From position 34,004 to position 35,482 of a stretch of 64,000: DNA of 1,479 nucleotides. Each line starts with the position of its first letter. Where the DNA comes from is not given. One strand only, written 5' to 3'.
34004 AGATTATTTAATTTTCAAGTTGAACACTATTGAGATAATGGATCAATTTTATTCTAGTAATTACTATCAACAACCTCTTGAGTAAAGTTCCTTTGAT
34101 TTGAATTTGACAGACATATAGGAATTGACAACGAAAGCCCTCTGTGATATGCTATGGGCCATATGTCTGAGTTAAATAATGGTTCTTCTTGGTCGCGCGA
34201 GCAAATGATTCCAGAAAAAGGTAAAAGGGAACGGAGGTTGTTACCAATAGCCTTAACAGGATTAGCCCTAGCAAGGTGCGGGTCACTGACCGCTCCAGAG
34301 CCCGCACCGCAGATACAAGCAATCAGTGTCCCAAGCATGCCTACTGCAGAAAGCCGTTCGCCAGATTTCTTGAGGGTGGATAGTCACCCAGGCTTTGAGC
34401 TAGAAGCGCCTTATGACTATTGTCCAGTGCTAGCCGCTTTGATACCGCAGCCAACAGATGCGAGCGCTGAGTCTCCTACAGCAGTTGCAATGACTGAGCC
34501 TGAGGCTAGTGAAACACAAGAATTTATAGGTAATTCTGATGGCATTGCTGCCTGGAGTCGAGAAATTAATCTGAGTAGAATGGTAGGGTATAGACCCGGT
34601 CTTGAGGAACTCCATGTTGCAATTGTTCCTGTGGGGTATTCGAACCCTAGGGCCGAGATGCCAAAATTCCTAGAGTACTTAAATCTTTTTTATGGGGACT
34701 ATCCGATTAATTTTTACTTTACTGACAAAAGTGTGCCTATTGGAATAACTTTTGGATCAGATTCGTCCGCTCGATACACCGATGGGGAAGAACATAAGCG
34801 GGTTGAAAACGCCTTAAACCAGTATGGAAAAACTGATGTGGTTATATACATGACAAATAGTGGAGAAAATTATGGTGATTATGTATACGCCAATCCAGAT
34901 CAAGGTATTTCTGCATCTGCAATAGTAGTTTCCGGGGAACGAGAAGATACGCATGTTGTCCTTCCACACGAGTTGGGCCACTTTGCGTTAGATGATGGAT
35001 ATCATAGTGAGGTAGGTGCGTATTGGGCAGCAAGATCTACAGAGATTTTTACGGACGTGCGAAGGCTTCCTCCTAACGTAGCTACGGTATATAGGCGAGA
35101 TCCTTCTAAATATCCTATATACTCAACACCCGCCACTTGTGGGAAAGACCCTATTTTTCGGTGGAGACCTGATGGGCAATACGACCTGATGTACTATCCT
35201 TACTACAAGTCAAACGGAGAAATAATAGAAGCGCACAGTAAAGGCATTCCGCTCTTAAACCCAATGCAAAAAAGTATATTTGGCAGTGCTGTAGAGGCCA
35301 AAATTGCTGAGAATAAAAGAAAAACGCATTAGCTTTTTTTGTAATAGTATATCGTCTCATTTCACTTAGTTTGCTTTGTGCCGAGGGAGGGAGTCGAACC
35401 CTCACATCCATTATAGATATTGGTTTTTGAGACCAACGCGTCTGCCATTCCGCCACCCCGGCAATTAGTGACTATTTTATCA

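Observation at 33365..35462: Compositionally distinct two-gene island (TM protein plus HExxH metalloprotease-like) abutting tRNA-Leu(CAA)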

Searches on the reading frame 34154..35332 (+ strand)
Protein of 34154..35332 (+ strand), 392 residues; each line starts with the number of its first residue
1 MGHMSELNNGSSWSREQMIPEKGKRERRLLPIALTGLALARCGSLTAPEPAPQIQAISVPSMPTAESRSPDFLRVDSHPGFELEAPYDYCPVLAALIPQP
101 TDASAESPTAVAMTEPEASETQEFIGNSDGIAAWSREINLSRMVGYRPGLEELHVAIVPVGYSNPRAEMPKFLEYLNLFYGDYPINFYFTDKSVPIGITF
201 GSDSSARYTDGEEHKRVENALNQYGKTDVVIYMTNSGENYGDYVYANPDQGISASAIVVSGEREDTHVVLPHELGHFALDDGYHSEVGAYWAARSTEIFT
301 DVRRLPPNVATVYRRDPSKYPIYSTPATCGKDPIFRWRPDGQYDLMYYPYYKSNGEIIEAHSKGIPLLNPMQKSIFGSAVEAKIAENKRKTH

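Call 5: search_protein_families(library=pfam, proteins=[window:34154-35332:+], max_evalue=1)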
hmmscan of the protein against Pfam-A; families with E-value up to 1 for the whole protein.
window:34154-35332:+ (392 aa): 0 families

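Call 6: search_protein_families(library=ncbifam, proteins=[window:34154-35332:+], max_evalue=1)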
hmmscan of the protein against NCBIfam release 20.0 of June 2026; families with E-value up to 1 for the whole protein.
window:34154-35332:+ (392 aa): 0 families

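Call 7: find_homologous_proteins(query=window:34154-35332:+)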
Query window:34154-35332:+ (392 aa): 1 proteins with E <= 0.001 among 5407 candidates.
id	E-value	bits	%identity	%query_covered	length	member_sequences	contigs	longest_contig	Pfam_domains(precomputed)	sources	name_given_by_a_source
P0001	2.1e-267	904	100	100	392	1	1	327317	-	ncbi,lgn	-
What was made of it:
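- Tried and rejected: The word-indexed homology search found only the protein itself (call 7).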

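Call 8: search_solved_structures(query=window:34154-35332:+, max_evalue=10)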
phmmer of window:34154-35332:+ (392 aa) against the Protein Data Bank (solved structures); distinct sequences matched with E-value up to 10: 2.
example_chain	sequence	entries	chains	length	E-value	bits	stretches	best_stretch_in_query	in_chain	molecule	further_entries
2f20_A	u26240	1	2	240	0.41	12.8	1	290-353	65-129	conserved hypothetical protein, with conserved domain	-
2jza_A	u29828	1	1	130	0.98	11.5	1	243-298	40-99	Nitrite reductase [NAD(P)H] small subunit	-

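Call 11: find_encoding_contigs(protein=P0001, flank=10000, max_places=4)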
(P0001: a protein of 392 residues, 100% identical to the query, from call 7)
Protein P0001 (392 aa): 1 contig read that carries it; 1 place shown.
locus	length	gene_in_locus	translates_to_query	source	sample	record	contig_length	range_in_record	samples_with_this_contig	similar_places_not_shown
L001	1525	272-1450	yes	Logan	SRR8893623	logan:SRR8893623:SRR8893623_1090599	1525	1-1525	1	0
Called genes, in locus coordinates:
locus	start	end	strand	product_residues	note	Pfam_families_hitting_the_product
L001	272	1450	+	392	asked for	-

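Call 22: predict_structure(protein=window:34154-35332:+)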
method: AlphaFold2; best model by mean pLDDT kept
length: 392 residues; sequences in the alignment: 1
mean_pLDDT: 30.8   pTM: 0.20
mean pLDDT of the five models: 30.8, 26.6, 26.4, 25.6, 25.4
residues with pLDDT >= 90: 0; 70-90: 0; 50-70: 0; < 50: 392
segments of 3 or more residues with pLDDT < 50: 1-392
pLDDT, mean of each block of 10 residues (from residue 1): 34 33 26 25 28 24 24 22 23 27 27 25 24 27 28 30 35 36 30 32 33 43 38 33 31 34 33 28 25 26 29 31 31 39 40 37 35 37 38 35
secondary structure, 60 per line:
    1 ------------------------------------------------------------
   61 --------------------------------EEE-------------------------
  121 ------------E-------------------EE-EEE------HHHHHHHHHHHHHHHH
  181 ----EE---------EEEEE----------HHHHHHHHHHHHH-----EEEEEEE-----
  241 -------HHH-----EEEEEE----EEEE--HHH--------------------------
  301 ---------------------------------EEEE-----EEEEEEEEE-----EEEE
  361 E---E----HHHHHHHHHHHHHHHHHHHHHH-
elements in order: E93-95 E156-158 H165-180 E196-200 H211-223 E229-235 E256-261 E266-269 E334-337 E343-351 E357-361 H370-391
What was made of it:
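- Tried and rejected: Single-sequence AF2 gave an unusable model (pLDDT 31; call 22).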

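Call 23: search_protein_representatives(protein=window:34154-35332:+)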
Query: 392 residues. Proteins with E-value up to 0.001 (for the whole library): 36; up to 1e-10: 6; up to 1e-30: 1. The best 36 are listed.
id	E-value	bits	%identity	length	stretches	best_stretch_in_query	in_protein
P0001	6.6e-268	904.4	100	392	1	1-392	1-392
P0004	5.7e-25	104.6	30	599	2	86-377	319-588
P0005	1.3e-21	93.5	30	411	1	81-377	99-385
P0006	6.6e-12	61.5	30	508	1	79-381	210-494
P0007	1.0e-11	60.9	32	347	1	85-381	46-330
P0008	1.7e-11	60.2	26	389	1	86-378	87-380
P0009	2.2e-09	53.3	32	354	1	151-386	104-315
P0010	1.8e-08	50.2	28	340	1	84-375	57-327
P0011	2.5e-08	49.8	29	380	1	152-384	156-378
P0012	5.1e-08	48.7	36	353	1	148-306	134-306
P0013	4.0e-07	45.8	26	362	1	152-381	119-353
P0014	6.4e-07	45.1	27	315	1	125-345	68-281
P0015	1.4e-06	44.0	31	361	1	154-379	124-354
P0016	1.6e-06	43.8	30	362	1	156-385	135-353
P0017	1.8e-06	43.6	34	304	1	151-316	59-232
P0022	7.4e-06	41.6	27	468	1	27-388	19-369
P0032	1.8e-04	37.1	23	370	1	153-386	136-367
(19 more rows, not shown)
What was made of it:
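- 34154..35332 (+): Gene for a 392-aa exported metzincin-like zinc metallopeptidase (unnamed family, distant from M64/igalysin). 35 distant relatives in 1.84 billion representatives (call 23).
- Tried and rejected: The exhaustive HMMER search was needed to find relatives (call 23).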

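Call 26: search_protein_families(library=pfam, proteins=[P0004, P0005, P0006, P0007, P0008, P0009, P0010, P0011, P0012, P0022], max_evalue=0.1)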
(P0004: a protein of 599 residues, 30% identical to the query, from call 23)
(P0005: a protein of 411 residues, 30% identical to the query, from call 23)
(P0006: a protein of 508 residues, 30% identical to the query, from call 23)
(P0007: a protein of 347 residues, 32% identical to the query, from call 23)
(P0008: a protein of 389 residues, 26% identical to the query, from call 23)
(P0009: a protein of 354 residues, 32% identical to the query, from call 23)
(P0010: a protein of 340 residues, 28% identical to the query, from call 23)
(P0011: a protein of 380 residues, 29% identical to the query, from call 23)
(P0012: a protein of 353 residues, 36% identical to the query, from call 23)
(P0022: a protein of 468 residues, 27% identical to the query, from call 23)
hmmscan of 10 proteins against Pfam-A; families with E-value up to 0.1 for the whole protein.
P0004 (599 aa): 2 families
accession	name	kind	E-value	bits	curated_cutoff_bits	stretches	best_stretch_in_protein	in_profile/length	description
PF09471.16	Peptidase_M64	-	0.023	14.3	26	0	460-500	123-164/302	IgA Peptidase M64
PF00842.27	Ala_racemase_C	-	0.092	12.8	25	0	76-167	7-104/127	Alanine racemase, C-terminal domain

P0005 (411 aa): 0 families

P0006 (508 aa): 0 families

P0007 (347 aa): 2 families
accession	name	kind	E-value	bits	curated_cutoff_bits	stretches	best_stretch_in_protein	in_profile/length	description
PF13583.11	Reprolysin_4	-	0.0026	17.9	22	1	164-227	90-153/203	Metallo-peptidase family M12B Reprolysin-like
PF13582.12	Reprolysin_3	-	0.083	13.8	22.4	0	161-224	58-121/123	Metallo-peptidase family M12B Reprolysin-like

P0008 (389 aa): 1 family
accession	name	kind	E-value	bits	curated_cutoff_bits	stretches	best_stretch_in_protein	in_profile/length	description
PF09471.16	Peptidase_M64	-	0.0001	22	26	1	218-305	100-186/302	IgA Peptidase M64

P0009 (354 aa): 2 families
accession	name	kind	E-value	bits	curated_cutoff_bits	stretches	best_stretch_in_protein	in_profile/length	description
PF09471.16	Peptidase_M64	-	0.003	17.2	26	1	152-224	90-165/302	IgA Peptidase M64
PF10462.15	Peptidase_M66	-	0.032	13.6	20.6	1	185-313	175-305/306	Peptidase M66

P0010 (340 aa): 0 families

P0011 (380 aa): 0 families

P0012 (353 aa): 0 families

P0022 (468 aa): 0 families
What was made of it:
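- On Igalysin / M64 (Pfam PF09471): Those listed individually (call 26) are below threshold, for example 22 bits.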

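Call 28: find_homologous_proteins(query=A1, max_evalue=0.001)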
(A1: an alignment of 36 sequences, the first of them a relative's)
Query A1 (36 sequences) (392 aa, profile of the alignment): 2 proteins with E <= 0.001 among 8000 candidates.
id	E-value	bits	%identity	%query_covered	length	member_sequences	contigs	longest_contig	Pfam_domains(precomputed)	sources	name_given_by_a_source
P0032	2.2e-86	308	25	59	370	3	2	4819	-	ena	-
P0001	1.9e-72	262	100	100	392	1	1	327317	-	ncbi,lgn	-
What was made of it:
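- Tried and rejected: The same search with the family profile found only P0032 (call 28).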

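Call 29: search_solved_structures(query=A1, max_evalue=10, show_alignments=3)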
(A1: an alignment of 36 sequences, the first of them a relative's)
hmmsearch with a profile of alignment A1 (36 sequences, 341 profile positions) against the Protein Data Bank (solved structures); distinct sequences matched with E-value up to 10: 118 (the best 60 are shown).
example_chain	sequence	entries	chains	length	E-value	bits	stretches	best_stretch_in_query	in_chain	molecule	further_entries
4df9_A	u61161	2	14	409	2.4e-06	29.8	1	172-227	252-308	putative peptidase | Lipoprotein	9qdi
3p1v_A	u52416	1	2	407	8.8e-06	28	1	175-227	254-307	Metallo-endopeptidase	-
9ekk_A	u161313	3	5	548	5.2e-05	25.5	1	178-231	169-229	IgA protease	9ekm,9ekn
9qdh_A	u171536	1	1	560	5.4e-05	25.4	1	178-231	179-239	IgA protease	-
3b8z_A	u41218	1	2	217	0.0034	19.5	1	194-239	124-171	protein ADAMTS-5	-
3ljt_A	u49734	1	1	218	0.0035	19.5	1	194-239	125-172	A disintegrin and metalloproteinase with thrombospondin motifs 5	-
3hy7_A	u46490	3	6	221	0.0035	19.4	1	194-239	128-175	A disintegrin and metalloproteinase with thrombospondin motifs 5 | Catalytic Domain of ADAMTS-5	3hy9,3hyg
6yjm_A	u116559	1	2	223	0.0036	19.4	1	194-239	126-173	A disintegrin and metalloproteinase with thrombospondin motifs 5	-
2rjq_A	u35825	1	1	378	0.0089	18.1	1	194-239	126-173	ADAMTS-5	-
1c7k_A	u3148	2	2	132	0.009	18.1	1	184-227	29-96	ZINC ENDOPROTEASE | ZINC PROTEASE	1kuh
4hx3_A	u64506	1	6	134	0.0092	18.1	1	184-227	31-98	Extracellular small neutral protease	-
4on1_A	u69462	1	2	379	0.072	15.1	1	192-221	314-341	Putative metalloprotease II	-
4q1l_A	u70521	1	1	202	0.094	14.8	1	122-229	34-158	Snake venom metalloproteinase leucurolysin-A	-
1h71_P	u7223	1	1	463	0.13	14.3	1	195-225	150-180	SERRALYSIN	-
4wk7_A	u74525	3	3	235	0.13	14.3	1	194-225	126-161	A disintegrin and metalloproteinase with thrombospondin motifs 4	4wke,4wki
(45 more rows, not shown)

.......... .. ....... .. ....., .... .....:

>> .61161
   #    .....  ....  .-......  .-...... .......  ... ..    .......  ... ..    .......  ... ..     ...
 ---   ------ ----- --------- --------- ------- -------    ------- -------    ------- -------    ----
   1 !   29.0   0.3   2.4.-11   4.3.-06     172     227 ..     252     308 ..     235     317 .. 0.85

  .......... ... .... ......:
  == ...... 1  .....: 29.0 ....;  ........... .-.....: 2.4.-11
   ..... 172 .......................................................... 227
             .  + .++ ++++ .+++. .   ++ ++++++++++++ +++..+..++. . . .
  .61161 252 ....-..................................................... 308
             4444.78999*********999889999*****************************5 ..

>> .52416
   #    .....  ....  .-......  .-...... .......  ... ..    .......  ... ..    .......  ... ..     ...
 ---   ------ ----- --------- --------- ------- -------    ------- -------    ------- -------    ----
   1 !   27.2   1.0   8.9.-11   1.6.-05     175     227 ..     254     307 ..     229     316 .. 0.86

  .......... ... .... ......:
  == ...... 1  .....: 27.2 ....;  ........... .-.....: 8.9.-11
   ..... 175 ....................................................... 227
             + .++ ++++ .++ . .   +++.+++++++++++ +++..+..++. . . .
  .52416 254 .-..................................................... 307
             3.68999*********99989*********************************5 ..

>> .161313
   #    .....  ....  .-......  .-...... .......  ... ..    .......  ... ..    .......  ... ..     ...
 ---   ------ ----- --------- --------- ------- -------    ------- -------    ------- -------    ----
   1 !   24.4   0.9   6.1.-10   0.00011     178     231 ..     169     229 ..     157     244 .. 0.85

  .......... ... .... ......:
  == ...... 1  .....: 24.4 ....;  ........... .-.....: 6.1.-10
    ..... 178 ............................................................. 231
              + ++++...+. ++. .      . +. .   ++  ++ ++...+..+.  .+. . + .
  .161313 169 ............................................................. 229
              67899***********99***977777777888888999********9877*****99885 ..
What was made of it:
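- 34154..35332 (+): Profile hits to M64 structures (call 29).
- Closest known: Igalysins / MEROPS family M64. Same: Bacteroides members are also lipoproteins by the depositors' name (call 29).
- Closest known: Igalysins / MEROPS family M64. Different: Sequence similarity is confined to about 55 residues (call 29).
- Closest known: Snapalysin. Same: There is a weak profile hit to 1C7K/4HX3, E=0.009 (call 29).
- The family profile hits M64 structures 4DF9 (2e-6), 3P1V (9e-6) and IgA protease 9EKK (5e-5), then ADAMTS-5 and snapalysin (call 29).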

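Call 31: find_encoding_contigs(protein=P0032, flank=5000, max_places=3)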
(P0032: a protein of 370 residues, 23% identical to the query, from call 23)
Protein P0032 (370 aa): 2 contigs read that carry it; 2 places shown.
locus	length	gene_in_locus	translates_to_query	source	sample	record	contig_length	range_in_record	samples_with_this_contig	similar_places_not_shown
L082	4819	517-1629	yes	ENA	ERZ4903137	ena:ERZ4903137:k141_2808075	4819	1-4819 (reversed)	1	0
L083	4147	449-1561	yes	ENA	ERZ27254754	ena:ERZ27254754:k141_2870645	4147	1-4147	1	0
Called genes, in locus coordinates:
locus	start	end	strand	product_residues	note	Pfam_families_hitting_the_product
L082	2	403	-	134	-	?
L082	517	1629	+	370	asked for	-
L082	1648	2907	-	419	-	-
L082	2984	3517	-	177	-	-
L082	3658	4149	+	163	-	PF11848:DUF3368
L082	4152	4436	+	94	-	PF03683:UPF0175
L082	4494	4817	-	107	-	?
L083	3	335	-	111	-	?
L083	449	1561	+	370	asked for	-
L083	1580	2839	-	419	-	-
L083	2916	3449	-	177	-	-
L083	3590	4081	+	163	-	PF11848:DUF3368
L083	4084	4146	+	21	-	?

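Call 37: predict_structure(alignment_id=A1)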
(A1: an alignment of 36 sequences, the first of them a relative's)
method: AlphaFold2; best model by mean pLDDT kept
length: 392 residues; sequences in the alignment: 36
mean_pLDDT: 80.0   pTM: 0.75
mean pLDDT of the five models: 80.0, 79.1, 78.9, 78.5, 77.7
residues with pLDDT >= 90: 226; 70-90: 46; 50-70: 47; < 50: 73
segments of 3 or more residues with pLDDT < 50: 1-40, 42-45, 53-60, 62-82
pLDDT, mean of each block of 10 residues (from residue 1): 41 44 46 46 53 48 44 34 65 58 54 69 97 98 97 98 98 97 98 98 91 97 97 97 94 96 94 96 68 84 94 97 91 91 80 83 93 97 96 80
secondary structure, 60 per line:
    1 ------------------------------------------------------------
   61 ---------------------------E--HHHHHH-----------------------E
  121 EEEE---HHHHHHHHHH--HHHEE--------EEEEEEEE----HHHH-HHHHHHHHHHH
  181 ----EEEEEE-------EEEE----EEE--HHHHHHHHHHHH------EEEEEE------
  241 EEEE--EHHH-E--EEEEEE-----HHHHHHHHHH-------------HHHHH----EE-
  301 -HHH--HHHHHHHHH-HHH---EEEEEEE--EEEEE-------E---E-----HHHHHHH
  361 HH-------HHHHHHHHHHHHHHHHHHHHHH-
elements in order: H91-96 E120-124 H128-137 E153-160 H165-168 H170-180 E185-190 E198-201 E206-208 H211-222 E229-234 E241-244 E255-260 H266-275 H289-293 H307-315 E323-329 E332-336 H354-362 H370-391
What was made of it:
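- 34154..35332 (+): Alignment-based AF2 model with pTM 0.75 (call 37).
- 34511..35329 (+): Catalytic domain (residues about 120-392). Secondary-structure order fits a beta-sheet, backing helix, active-site helix 266-275, beta-ribbon 323-336 and C-terminal helix 370-391 (call 37).
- On Metzincin clan of zinc metallopeptidases: The model places 266-275 in a helix (call 37).
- On Igalysin / M64 (Pfam PF09471): There are 65 residues between D281 and M346, with helices 289-293 and 307-315 and a ribbon at 323-336 in the model (call 37).
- Model confidence falls to 68 for residues 281-290 (call 37).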

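Call 40: fold_search(model_id=the predicted structure, library=pdb)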
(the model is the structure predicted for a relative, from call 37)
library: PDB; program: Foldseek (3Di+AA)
matches with E <= 10: 807; with E <= 0.001: 7
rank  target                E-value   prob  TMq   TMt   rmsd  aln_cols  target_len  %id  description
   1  9qdi_C                1.4e-07  1.00  0.38  0.36   9.5       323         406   13  Crystal structure of BF3526 peptidase from Bacteroides fragilis in complex with a peptide (released 2025-07-16)
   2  9qdi_E                2.2e-07  1.00  0.37  0.36   9.0       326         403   14  Crystal structure of BF3526 peptidase from Bacteroides fragilis in complex with a peptide (released 2025-07-16)
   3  9ekk_A                1.4e-05  1.00  0.34  0.26  13.4       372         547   10  Thomasclavelia ramosa Immunoglobulin A Protease Middle (Protease) Domain with C-terminal Domain #1 (Crystallized as Pu (released 2025-09-03)
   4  9i4z                  4.7e-05  1.00  0.34  0.26  12.8       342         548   10  Crystal structure of Thomasclavelia ramosa IgA peptidase (IgAse) active site mutant (E330-N876) (released 2025-06-25)
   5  9qa6                  1.9e-04  1.00  0.34  0.18  12.3       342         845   10  Cryo-EM structure of Thomasclavelia ramosa IgA peptidase (IgAse) active site mutant (S32-N876) (released 2025-06-25)
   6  2w12                  3.1e-04  1.00  0.24  0.41   6.4       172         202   18  High-resolution crystal structure of the P-I snake venom metalloproteinase BaP1 in complex with a peptidomimetic: insigh (released 2009-06-16)
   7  1r54_A                4.3e-04  1.00  0.24  0.43   7.4       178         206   15  Crystal structure of the catalytic domain of human ADAM33 (released 2004-10-12)
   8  2x7m                  8.7e-03  0.94  0.20  0.40   8.1       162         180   18  Crystal structure of Archaemetzincin (amzA) from Methanopyrus kandleri at 1.5 A resolution (released 2010-06-09)
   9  3lqb                  3.8e-02  0.41  0.21  0.36  11.9       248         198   13  Crystal structure of the hatching enzyme ZHE1 from the zebrafish Danio rerio (released 2010-09-08)
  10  2jsd_MODEL_1_A        4.9e-02  0.66  0.18  0.37   5.9       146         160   12  Solution structure of MMP20 complexed with NNGH (released 2007-11-20)
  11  7pol_B                6.2e-02  0.41  0.21  0.24  16.7       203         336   15  Crystal structure of profragilysin-3 (proBFT-3) from Bacteroides fragilis in complex with flumequine (released 2022-09-14)
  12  2pjt_C                7.5e-02  0.47  0.19  0.40   8.8       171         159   13  Crystal structure of the catalytic domain of MMP-13 complexed with WAY-344 (released 2008-04-22)
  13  8wen_A                1.2e-01  0.51  0.21  0.24   7.5       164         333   13  Bacteroides fragilis toxin 2 (released 2024-09-25)
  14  1sxg_B                1.2e-01  0.41  0.13  0.17   6.8        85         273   14  Structural studies on the apo transcription factor form B. megaterium (released 2004-10-19)
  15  8wem_C                1.2e-01  0.41  0.21  0.24  13.5       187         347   14  Bacteroides fragilis toxin 1 (released 2024-09-25)
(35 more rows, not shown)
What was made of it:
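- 34154..35332 (+): Foldseek top hits are M64 peptidases (call 40).
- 34511..35329 (+): Foldseek hits: 9QDI 1.4e-7, 9EKK 1.4e-5, 2W12 3e-4, 1R54 4e-4 (call 40).
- On Metzincin clan of zinc metallopeptidases: The secondary-structure order fits (calls 37, 40).
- The AF2 model has pTM 0.75, and Foldseek's top hits are M64 BF3526 (1.4e-7) and T. ramosa IgAse (1e-5 to 2e-4), followed by adamalysin, ADAM, archaemetzincin, astacin and MMP (calls 37, 40).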

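Call 48: list_cluster_members(proteins=[P0004, P0005, P0006, P0007, P0008, P0009, P0010, P0011, P0014, P0003])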
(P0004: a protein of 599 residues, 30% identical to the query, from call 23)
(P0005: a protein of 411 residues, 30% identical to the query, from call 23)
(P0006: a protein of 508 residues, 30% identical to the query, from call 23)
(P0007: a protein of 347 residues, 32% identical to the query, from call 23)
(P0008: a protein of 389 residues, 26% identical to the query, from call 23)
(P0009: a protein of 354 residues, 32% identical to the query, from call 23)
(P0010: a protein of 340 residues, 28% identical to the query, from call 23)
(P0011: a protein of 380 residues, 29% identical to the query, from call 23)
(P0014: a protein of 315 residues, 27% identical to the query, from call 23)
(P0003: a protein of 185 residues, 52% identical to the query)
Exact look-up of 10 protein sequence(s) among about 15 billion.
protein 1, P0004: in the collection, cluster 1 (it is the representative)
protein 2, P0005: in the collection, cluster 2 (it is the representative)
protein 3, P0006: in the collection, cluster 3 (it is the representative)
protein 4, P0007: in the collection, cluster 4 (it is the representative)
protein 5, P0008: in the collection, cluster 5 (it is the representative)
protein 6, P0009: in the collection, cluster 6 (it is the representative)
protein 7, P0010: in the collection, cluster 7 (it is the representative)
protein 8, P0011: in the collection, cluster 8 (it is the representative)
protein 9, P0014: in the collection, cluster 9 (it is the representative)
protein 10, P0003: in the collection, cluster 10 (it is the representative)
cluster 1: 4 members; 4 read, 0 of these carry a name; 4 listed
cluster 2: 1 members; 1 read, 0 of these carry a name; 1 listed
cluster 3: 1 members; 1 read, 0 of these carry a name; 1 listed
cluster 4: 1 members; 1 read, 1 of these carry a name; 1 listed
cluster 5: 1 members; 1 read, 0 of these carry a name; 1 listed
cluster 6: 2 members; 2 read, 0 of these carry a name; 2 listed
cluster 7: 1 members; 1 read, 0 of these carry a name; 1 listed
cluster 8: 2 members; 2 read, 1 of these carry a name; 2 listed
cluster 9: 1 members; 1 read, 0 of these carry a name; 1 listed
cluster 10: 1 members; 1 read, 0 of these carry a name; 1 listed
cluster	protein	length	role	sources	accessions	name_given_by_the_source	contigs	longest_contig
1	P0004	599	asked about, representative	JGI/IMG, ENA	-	-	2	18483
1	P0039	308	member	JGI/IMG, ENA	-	-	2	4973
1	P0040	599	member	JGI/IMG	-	-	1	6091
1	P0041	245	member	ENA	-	-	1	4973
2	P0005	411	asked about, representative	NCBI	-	-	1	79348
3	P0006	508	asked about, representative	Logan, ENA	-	-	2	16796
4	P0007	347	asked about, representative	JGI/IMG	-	hypothetical protein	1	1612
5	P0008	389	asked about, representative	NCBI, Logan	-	-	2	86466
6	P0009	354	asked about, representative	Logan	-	-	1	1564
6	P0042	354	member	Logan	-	-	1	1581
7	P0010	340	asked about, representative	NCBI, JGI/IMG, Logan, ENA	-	-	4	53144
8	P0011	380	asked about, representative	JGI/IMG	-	hypothetical protein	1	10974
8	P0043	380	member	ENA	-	-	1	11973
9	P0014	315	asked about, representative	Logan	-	-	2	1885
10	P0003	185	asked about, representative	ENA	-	-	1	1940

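Call 49: find_encoding_contigs(protein=P0005, flank=8000, max_places=2)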
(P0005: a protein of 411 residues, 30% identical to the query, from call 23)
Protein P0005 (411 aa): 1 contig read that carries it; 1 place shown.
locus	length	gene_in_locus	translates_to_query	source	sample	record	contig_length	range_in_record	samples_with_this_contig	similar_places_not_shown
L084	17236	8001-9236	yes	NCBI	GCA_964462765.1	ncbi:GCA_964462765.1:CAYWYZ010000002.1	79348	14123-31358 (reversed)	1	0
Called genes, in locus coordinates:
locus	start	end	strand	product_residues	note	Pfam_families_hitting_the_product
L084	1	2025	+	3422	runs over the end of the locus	PF00535:Glycos_transf_2, PF13641:Glyco_tranf_2_3, PF13632:Glyco_trans_2_3, PF24681:Kelch_KLHDC2_KLHL20_DRC7, PF01344:Kelch_1, PF24681:Kelch_KLHDC2_KLHL20_DRC7, PF13964:Beta-prop_Calicin, PF24681:Kelch_KLHDC2_KLHL20_DRC7, +16 more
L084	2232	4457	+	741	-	PF11028:TMEM260_N, PF00515:TPR_1 (weak)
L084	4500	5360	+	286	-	PF09136:Glucodextran_B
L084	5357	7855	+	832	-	PF09586:YfhO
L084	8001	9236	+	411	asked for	-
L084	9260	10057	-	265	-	PF00520:Ion_trans (faint), PF00060:Lig_chan (faint), PF07885:Ion_trans_2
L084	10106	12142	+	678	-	PF11028:TMEM260_N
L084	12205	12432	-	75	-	-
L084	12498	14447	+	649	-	-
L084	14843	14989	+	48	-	-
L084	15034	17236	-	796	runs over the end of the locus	PF09586:YfhO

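Call 50: find_encoding_contigs(protein=P0008, flank=8000, max_places=2)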
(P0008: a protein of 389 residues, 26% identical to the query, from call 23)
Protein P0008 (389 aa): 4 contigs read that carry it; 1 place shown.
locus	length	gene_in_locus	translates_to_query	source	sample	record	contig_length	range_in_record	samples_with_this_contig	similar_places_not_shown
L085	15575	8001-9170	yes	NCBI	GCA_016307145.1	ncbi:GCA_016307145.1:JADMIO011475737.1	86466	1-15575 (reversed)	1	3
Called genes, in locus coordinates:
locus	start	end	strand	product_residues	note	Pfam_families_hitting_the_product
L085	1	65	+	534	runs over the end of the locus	PF01368:DHH, PF02272:DHHA1, PF17768:RecJ_OB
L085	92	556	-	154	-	-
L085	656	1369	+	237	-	PF02585:PIG-L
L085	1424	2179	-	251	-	PF00702:Hydrolase, PF12710:HAD (weak), PF13419:HAD_2, PF13242:Hydrolase_like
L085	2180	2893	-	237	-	PF01427:Peptidase_M15, PF02557:VanY (weak)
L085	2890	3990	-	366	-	PF02073:Peptidase_M29 (faint)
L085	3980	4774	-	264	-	-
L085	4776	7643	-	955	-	PF01678:DAP_epimerase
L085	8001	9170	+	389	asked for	-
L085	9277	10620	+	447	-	PF01336:tRNA_anti-codon, PF00152:tRNA-synt_2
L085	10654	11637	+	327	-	PF00768:Peptidase_S11, PF13354:Beta-lactamase2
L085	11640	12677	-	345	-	-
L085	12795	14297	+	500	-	PF00749:tRNA-synt_1c, PF19269:Anticodon_2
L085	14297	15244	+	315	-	PF01636:APH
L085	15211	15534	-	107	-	PF01189:Methyltr_RsmB-F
